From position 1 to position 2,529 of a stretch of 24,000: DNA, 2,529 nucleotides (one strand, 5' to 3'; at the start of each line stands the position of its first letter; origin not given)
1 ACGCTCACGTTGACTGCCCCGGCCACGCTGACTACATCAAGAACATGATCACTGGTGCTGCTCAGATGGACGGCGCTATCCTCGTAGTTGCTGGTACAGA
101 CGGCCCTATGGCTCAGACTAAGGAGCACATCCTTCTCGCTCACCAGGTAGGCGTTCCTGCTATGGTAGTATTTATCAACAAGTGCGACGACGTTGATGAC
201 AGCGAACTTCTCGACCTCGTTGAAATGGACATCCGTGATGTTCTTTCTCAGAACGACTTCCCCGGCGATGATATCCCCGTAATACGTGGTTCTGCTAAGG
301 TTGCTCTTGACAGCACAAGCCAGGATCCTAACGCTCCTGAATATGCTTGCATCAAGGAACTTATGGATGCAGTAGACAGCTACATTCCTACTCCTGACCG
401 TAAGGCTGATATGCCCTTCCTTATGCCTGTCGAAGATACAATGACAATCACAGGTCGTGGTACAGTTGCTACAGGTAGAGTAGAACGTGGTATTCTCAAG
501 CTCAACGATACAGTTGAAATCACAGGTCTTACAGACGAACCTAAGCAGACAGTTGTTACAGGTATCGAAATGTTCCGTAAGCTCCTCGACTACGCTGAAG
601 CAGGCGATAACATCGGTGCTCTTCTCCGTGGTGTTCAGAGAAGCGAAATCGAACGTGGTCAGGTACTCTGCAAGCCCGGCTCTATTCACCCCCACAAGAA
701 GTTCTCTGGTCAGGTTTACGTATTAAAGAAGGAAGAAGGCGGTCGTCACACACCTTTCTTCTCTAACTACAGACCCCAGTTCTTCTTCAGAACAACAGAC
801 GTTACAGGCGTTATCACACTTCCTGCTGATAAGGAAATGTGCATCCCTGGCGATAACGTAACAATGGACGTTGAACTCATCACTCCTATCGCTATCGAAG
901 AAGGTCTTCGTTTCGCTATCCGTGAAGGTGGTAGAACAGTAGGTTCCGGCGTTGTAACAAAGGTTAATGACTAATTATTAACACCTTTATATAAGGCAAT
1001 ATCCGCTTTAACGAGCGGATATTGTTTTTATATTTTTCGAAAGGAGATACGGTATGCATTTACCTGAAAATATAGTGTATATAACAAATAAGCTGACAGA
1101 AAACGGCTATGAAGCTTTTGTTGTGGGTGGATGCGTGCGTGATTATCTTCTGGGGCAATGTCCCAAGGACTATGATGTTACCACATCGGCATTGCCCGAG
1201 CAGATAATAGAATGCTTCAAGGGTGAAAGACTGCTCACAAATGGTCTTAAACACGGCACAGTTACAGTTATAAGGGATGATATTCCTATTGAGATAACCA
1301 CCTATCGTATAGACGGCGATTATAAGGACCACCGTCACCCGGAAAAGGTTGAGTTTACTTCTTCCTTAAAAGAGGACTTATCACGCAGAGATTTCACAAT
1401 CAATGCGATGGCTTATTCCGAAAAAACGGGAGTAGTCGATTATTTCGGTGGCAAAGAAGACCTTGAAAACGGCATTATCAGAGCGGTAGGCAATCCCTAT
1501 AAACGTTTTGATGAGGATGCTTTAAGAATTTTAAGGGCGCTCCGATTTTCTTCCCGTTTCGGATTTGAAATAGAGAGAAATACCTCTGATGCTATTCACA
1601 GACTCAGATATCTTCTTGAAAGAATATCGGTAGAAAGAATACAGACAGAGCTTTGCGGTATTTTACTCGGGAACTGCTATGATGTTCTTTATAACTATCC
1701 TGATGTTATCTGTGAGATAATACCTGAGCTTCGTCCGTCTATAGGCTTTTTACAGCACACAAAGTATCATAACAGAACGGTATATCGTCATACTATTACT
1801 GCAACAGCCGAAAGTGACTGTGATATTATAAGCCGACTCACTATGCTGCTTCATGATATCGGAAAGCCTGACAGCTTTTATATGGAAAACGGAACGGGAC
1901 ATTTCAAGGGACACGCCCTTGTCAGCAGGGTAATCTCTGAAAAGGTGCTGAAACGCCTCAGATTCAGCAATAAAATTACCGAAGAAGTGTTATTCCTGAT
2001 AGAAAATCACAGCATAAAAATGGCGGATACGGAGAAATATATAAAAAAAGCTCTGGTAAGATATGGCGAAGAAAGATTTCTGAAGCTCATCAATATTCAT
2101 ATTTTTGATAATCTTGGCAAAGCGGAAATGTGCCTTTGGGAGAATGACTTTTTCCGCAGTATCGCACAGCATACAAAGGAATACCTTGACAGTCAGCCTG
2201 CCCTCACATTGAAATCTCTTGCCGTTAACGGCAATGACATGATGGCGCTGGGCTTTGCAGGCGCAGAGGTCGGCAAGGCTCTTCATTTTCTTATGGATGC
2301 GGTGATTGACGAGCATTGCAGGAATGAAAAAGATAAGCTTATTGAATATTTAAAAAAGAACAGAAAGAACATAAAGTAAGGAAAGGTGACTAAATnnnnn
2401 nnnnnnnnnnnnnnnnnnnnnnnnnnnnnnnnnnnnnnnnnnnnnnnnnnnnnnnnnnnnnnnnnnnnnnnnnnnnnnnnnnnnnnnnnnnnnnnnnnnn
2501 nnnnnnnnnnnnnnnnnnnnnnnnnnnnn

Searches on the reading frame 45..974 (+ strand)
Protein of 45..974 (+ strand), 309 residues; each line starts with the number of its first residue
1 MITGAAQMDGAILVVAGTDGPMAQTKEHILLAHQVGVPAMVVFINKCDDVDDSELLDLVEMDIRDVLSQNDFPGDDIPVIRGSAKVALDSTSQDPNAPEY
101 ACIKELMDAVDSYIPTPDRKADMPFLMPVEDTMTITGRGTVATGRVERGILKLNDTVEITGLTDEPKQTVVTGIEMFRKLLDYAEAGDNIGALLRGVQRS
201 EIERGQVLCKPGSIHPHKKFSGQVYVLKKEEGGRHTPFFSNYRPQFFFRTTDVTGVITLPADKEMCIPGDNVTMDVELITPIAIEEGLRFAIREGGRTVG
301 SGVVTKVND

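Call 9: search_protein_families(library=pfam, proteins=[window:45-974:+])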
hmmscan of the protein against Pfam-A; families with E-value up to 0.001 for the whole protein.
window:45-974:+ (309 aa): 3 families
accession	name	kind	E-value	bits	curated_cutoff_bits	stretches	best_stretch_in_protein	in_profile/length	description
PF03143.23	GTP_EFTU_D3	-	5.9e-38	129.9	27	1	213-307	1-105/106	Elongation factor Tu C-terminal domain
PF00009.33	GTP_EFTU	-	4.8e-25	88.7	26.5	1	1-116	86-188/188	Elongation factor Tu GTP binding domain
PF03144.31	GTP_EFTU_D2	-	2.9e-20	72.9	30.3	1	139-209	1-73/73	Elongation factor Tu domain 2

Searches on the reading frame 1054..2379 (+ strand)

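Call 9: search_protein_families(library=pfam, proteins=[window:1054-2379:+])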
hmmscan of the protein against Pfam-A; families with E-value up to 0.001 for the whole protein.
window:1054-2379:+ (441 aa): 4 families
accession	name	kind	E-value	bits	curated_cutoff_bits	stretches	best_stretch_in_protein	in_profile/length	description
PF01743.26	PolyA_pol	-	1.5e-39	135.6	23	1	21-143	1-126/126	Poly A polymerase head domain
PF13735.12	tRNA_NucTran2_2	-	3.9e-09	37.1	27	1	295-432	24-148/149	tRNA nucleotidyltransferase domain 2 putative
PF12627.12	PolyA_pol_RNAbd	-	6.4e-08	32.7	22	1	170-206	1-37/64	Probable RNA and SrmB- binding site of polymerase A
PF01966.28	HD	-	4.9e-07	30.5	22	1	260-339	27-98/116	HD domain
